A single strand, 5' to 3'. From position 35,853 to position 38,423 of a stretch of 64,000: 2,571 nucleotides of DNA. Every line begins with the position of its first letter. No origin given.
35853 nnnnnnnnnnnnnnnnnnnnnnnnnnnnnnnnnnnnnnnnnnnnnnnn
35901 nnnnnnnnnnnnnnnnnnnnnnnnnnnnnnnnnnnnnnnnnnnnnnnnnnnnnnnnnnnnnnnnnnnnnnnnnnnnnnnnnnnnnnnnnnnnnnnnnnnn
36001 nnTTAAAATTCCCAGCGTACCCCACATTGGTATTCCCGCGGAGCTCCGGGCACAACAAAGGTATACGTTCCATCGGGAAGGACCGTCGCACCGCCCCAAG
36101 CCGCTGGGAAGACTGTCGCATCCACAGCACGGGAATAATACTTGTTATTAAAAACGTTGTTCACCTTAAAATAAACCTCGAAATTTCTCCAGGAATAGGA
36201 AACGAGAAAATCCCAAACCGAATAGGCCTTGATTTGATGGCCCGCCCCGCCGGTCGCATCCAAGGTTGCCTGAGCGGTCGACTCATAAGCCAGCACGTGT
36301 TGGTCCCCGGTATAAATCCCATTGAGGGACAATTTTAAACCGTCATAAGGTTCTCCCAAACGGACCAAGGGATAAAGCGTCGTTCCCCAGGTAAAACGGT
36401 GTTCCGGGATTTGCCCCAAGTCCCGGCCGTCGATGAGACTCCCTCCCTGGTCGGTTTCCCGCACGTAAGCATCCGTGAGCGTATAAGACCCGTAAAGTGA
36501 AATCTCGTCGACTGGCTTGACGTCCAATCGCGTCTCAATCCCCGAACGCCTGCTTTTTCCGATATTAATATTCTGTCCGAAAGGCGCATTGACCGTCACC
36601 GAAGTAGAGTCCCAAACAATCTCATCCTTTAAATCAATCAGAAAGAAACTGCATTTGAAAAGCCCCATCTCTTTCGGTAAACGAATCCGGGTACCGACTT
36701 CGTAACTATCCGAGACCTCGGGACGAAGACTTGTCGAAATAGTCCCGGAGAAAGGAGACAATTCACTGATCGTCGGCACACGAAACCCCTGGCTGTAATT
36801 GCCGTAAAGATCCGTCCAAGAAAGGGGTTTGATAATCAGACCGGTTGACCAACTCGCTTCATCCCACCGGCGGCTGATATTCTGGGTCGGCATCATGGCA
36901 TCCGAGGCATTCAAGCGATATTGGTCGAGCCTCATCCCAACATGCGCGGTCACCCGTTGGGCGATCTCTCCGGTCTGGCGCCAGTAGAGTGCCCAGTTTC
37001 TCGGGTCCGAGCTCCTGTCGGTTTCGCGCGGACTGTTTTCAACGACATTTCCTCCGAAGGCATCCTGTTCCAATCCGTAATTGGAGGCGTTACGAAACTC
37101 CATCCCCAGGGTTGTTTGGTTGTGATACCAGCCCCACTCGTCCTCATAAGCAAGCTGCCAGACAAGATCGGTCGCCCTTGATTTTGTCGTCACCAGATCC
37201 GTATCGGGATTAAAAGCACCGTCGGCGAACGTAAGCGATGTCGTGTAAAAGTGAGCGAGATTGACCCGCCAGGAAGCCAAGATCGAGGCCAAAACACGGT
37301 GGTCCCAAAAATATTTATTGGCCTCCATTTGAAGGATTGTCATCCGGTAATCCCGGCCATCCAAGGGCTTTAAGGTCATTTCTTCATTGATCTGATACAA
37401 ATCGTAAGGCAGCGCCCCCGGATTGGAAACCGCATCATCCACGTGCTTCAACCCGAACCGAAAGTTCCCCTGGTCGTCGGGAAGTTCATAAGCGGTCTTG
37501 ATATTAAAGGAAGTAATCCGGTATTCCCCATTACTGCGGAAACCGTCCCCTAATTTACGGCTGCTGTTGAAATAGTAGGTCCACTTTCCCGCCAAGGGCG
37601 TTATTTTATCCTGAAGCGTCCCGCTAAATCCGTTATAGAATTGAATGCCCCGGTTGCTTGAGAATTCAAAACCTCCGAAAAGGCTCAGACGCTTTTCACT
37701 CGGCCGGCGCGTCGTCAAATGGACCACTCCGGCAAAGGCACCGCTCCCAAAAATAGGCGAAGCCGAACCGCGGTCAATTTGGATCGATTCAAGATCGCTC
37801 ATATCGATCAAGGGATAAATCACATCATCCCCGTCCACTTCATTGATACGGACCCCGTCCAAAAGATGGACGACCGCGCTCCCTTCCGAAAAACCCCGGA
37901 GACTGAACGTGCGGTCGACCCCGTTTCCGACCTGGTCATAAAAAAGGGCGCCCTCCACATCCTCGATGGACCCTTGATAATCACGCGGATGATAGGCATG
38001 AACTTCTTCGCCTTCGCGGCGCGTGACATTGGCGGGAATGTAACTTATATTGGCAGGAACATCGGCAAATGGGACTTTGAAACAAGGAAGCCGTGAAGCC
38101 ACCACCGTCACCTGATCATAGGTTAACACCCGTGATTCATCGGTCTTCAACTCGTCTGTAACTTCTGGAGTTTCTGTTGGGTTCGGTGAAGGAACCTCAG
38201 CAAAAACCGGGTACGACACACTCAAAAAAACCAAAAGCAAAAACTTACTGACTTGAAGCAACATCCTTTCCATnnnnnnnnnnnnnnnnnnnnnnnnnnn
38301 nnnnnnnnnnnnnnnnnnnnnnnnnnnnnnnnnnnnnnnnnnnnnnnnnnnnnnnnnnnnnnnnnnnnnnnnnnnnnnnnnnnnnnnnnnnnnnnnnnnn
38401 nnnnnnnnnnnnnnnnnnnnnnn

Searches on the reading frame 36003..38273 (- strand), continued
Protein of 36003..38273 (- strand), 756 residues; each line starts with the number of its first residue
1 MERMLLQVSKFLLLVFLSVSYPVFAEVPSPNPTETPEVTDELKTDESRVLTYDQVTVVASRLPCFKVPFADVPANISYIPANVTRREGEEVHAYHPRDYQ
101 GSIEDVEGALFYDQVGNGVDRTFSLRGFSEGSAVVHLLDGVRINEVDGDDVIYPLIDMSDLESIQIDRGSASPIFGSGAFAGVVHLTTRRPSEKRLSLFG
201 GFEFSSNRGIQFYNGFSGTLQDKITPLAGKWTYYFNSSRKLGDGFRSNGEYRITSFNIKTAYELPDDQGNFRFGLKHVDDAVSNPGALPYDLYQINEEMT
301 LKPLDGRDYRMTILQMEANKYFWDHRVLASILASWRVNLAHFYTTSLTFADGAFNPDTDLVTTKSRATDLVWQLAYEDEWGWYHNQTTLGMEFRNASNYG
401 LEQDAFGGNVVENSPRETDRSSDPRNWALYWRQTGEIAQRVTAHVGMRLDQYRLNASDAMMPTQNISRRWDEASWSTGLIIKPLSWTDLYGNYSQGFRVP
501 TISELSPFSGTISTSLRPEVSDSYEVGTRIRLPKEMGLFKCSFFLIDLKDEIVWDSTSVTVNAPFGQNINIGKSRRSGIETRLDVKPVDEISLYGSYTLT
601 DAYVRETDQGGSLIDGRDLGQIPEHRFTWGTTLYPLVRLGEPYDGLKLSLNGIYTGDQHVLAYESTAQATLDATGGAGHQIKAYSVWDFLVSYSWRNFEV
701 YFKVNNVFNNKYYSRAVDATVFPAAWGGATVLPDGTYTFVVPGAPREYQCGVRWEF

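Call 59: search_solved_structures(query=window:36003-38273:-, max_evalue=0.00001)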
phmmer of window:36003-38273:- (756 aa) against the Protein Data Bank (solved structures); distinct sequences matched with E-value up to 0.00001: 12.
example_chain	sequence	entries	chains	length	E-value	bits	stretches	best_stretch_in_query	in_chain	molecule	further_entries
9dhe_A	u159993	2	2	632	1.2e-07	33.8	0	442-578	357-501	TonB-dependent receptor | Outer membrane heme/hemoglobin receptor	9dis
9dir_B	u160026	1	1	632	1.6e-07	33.3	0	442-578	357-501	Outer membrane heme/hemoglobin receptor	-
3fhh_A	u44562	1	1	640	2.1e-07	32.9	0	443-578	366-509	Outer membrane heme receptor ShuA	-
2hdf_A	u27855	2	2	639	1.3e-06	30.3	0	70-195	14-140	Colicin I receptor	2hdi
9nn6_A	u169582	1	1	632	1.5e-06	30.1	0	70-195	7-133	Colicin I receptor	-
3v8x_A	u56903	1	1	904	2.5e-06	29.4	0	425-552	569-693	Transferrin-binding protein 1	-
3v89_A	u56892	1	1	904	2.5e-06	29.4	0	425-552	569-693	Transferrin-binding protein A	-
9cdq_A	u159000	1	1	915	2.6e-06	29.4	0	425-552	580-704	Transferrin-binding protein A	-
9dc4_A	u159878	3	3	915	2.6e-06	29.3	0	425-552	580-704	Transferrin-binding protein A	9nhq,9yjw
9clt_A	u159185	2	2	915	2.7e-06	29.3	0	425-552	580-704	Transferrin-binding protein A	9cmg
9yz4_A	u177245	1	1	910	5.8e-06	28.2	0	419-552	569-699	Transferrin-binding protein A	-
9clm_A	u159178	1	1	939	6.2e-06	28.1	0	419-552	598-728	Transferrin Binding Protein A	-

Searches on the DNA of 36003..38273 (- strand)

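Call 17: search_rna_families(sources=[L001, L002, L003, L004, L005, L006, L007, L008, L009, L010, L011, L012, L013, L014], threshold=gathering)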
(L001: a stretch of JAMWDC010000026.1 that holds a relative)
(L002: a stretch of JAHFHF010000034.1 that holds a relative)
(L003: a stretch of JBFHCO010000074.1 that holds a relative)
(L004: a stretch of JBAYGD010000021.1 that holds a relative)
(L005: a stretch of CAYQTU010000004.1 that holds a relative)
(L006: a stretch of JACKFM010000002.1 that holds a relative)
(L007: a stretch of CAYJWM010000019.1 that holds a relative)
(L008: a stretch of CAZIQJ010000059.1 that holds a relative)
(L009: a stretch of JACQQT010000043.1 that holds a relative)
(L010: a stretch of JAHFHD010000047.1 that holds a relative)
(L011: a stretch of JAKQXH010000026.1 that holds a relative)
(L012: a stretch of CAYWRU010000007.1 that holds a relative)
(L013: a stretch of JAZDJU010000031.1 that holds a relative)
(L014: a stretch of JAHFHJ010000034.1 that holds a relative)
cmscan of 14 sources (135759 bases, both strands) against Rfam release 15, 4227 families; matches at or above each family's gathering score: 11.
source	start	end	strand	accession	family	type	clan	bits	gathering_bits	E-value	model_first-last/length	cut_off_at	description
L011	3447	3619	+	RF00174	Cobalamin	Cis-reg; riboswitch;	CL00101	98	31.5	6.4e-23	1-189/189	no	Cobalamin riboswitch aptamer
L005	3512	3717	+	RF00174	Cobalamin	Cis-reg; riboswitch;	CL00101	79.7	31.5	1.1e-17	1-189/189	no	Cobalamin riboswitch aptamer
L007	3553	3726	+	RF00174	Cobalamin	Cis-reg; riboswitch;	CL00101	75.3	31.5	2e-16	1-189/189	no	Cobalamin riboswitch aptamer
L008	3659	3872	+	RF00174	Cobalamin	Cis-reg; riboswitch;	CL00101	69.4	31.5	1e-14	1-189/189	no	Cobalamin riboswitch aptamer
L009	3371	3692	+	RF00174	Cobalamin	Cis-reg; riboswitch;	CL00101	68.3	31.5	2e-14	1-189/189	no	Cobalamin riboswitch aptamer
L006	3495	3771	+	RF00174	Cobalamin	Cis-reg; riboswitch;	CL00101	56.4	31.5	5.4e-11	1-189/189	no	Cobalamin riboswitch aptamer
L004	3675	3866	+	RF00174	Cobalamin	Cis-reg; riboswitch;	CL00101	55.9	31.5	7.3e-11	1-189/189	no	Cobalamin riboswitch aptamer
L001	3373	3691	+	RF00174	Cobalamin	Cis-reg; riboswitch;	CL00101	51.7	31.5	1.1e-09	1-189/189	no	Cobalamin riboswitch aptamer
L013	3406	3607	+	RF00174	Cobalamin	Cis-reg; riboswitch;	CL00101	43.6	31.5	2.4e-07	1-189/189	no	Cobalamin riboswitch aptamer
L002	3420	3747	+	RF00174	Cobalamin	Cis-reg; riboswitch;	CL00101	42.2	31.5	6e-07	1-189/189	no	Cobalamin riboswitch aptamer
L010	3658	3810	+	RF00174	Cobalamin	Cis-reg; riboswitch;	CL00101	42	31.5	7.2e-07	1-189/189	no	Cobalamin riboswitch aptamer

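Call 18: search_rna_families(sources=[L015, L016, L017, L018, L019, L020, L021, L022, L023, L024, L025, L026, L027, L028, L029, L030], threshold=gathering)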
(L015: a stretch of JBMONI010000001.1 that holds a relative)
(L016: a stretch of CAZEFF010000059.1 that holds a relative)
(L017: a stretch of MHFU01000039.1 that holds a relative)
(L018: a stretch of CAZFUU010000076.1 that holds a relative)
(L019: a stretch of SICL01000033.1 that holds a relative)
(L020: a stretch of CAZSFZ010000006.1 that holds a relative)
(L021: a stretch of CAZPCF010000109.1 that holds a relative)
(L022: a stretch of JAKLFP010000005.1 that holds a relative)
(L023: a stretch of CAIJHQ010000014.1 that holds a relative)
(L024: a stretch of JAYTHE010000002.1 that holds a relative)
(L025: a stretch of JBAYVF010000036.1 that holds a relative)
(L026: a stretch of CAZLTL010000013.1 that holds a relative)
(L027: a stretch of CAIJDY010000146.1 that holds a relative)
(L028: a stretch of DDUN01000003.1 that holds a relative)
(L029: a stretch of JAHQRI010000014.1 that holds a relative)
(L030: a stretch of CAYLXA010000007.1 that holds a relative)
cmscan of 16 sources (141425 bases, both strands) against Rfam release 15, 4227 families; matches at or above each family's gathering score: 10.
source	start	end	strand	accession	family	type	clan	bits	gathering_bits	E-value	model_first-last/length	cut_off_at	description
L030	3706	3915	+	RF00174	Cobalamin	Cis-reg; riboswitch;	CL00101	68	31.5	2.7e-14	45-169/189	no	Cobalamin riboswitch aptamer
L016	1406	1682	+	RF00174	Cobalamin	Cis-reg; riboswitch;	CL00101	62.8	31.5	7.9e-13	1-189/189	no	Cobalamin riboswitch aptamer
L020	3647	3854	+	RF00174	Cobalamin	Cis-reg; riboswitch;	CL00101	54.2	31.5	2.3e-10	1-189/189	no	Cobalamin riboswitch aptamer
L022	3704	3888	+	RF00174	Cobalamin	Cis-reg; riboswitch;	CL00101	53.7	31.5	3.3e-10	1-189/189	no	Cobalamin riboswitch aptamer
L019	1983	2350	+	RF00174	Cobalamin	Cis-reg; riboswitch;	CL00101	53.2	31.5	4.4e-10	1-189/189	no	Cobalamin riboswitch aptamer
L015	3543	3747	+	RF00174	Cobalamin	Cis-reg; riboswitch;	CL00101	43.6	31.5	2.5e-07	1-189/189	no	Cobalamin riboswitch aptamer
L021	1440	1625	+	RF00174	Cobalamin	Cis-reg; riboswitch;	CL00101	42.3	31.5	6.1e-07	1-189/189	no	Cobalamin riboswitch aptamer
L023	3535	3738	+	RF00174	Cobalamin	Cis-reg; riboswitch;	CL00101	41.5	31.5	9.9e-07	1-189/189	no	Cobalamin riboswitch aptamer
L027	1629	1829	+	RF00174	Cobalamin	Cis-reg; riboswitch;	CL00101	41.2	31.5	1.2e-06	1-189/189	no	Cobalamin riboswitch aptamer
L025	1219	1424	+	RF00174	Cobalamin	Cis-reg; riboswitch;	CL00101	38.2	31.5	9.1e-06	1-189/189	no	Cobalamin riboswitch aptamer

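Call 19: search_rna_families(sources=[L031, L032, L033, L034, L035, L036, L037, L038, L044, L047, L039, L040, L041, L042, L043, L049, L065], threshold=gathering)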
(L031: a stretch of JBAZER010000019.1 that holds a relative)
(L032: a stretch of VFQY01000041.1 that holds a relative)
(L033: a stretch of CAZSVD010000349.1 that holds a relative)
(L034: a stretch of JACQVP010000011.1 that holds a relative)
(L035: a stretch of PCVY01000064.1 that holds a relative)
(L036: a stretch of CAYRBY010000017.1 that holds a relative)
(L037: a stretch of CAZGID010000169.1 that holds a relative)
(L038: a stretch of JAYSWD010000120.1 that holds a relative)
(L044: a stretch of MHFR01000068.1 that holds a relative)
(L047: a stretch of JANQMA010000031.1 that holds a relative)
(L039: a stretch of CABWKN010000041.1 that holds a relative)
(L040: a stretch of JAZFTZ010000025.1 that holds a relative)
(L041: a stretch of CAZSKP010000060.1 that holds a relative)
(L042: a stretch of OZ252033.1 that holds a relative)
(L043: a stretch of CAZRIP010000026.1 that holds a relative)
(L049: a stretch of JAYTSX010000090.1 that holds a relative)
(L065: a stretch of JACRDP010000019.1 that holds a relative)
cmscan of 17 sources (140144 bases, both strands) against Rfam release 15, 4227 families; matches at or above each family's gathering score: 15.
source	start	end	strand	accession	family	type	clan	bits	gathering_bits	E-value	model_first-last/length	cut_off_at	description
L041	3492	3676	+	RF00174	Cobalamin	Cis-reg; riboswitch;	CL00101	121.6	31.5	1.2e-29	1-189/189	no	Cobalamin riboswitch aptamer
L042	3782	3969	+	RF00174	Cobalamin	Cis-reg; riboswitch;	CL00101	105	31.5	6.6e-25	1-189/189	no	Cobalamin riboswitch aptamer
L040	3671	3849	+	RF00174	Cobalamin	Cis-reg; riboswitch;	CL00101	101.7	31.5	6.1e-24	1-189/189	no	Cobalamin riboswitch aptamer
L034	3627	3829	+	RF00174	Cobalamin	Cis-reg; riboswitch;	CL00101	90.6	31.5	8.7e-21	1-189/189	no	Cobalamin riboswitch aptamer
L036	947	1171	+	RF00174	Cobalamin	Cis-reg; riboswitch;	CL00101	86.4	31.5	1.4e-19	1-189/189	no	Cobalamin riboswitch aptamer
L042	338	607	+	RF00174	Cobalamin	Cis-reg; riboswitch;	CL00101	85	31.5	3.5e-19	1-189/189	no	Cobalamin riboswitch aptamer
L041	3747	3946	+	RF00174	Cobalamin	Cis-reg; riboswitch;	CL00101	81.4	31.5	3.7e-18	1-189/189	no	Cobalamin riboswitch aptamer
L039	726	977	+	RF00174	Cobalamin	Cis-reg; riboswitch;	CL00101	81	31.5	4.9e-18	1-189/189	no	Cobalamin riboswitch aptamer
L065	3693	3878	+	RF00174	Cobalamin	Cis-reg; riboswitch;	CL00101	80.2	31.5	8.7e-18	1-189/189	no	Cobalamin riboswitch aptamer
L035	3670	3872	+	RF00174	Cobalamin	Cis-reg; riboswitch;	CL00101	72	31.5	1.8e-15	1-189/189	no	Cobalamin riboswitch aptamer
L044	3533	3767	+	RF00174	Cobalamin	Cis-reg; riboswitch;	CL00101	71.7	31.5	2.3e-15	1-189/189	no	Cobalamin riboswitch aptamer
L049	3691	3882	+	RF00174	Cobalamin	Cis-reg; riboswitch;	CL00101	66.7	31.5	6e-14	1-189/189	no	Cobalamin riboswitch aptamer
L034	9318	9463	+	RF01051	c-di-GMP-I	Cis-reg; riboswitch;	CL00126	48.5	35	4.3e-06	1-87/87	no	c-di-GMP-I riboswitch aptamer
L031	3382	3571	+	RF00174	Cobalamin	Cis-reg; riboswitch;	CL00101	41.7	31.5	9e-07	1-189/189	no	Cobalamin riboswitch aptamer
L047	3601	3781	+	RF00174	Cobalamin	Cis-reg; riboswitch;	CL00101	35.1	31.5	6.8e-05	1-189/189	no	Cobalamin riboswitch aptamer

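Call 30: search_rna_families(sources=[L007, L009, L010, L011], threshold=evalue, max_evalue=1, show_alignments=4)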
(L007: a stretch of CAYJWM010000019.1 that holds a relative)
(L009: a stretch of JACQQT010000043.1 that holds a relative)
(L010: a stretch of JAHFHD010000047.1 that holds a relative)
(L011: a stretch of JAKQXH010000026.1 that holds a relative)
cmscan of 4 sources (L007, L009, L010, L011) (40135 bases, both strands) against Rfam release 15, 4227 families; matches with E-value up to 1: 4.
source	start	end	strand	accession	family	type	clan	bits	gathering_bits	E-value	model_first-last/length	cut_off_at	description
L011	3447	3619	+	RF00174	Cobalamin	Cis-reg; riboswitch;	CL00101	98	31.5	1.9e-23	1-189/189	no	Cobalamin riboswitch aptamer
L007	3553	3726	+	RF00174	Cobalamin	Cis-reg; riboswitch;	CL00101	75.3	31.5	6e-17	1-189/189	no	Cobalamin riboswitch aptamer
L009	3371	3692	+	RF00174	Cobalamin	Cis-reg; riboswitch;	CL00101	68.3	31.5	5.9e-15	1-189/189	no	Cobalamin riboswitch aptamer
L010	3658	3810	+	RF00174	Cobalamin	Cis-reg; riboswitch;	CL00101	42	31.5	2.1e-07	1-189/189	no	Cobalamin riboswitch aptamer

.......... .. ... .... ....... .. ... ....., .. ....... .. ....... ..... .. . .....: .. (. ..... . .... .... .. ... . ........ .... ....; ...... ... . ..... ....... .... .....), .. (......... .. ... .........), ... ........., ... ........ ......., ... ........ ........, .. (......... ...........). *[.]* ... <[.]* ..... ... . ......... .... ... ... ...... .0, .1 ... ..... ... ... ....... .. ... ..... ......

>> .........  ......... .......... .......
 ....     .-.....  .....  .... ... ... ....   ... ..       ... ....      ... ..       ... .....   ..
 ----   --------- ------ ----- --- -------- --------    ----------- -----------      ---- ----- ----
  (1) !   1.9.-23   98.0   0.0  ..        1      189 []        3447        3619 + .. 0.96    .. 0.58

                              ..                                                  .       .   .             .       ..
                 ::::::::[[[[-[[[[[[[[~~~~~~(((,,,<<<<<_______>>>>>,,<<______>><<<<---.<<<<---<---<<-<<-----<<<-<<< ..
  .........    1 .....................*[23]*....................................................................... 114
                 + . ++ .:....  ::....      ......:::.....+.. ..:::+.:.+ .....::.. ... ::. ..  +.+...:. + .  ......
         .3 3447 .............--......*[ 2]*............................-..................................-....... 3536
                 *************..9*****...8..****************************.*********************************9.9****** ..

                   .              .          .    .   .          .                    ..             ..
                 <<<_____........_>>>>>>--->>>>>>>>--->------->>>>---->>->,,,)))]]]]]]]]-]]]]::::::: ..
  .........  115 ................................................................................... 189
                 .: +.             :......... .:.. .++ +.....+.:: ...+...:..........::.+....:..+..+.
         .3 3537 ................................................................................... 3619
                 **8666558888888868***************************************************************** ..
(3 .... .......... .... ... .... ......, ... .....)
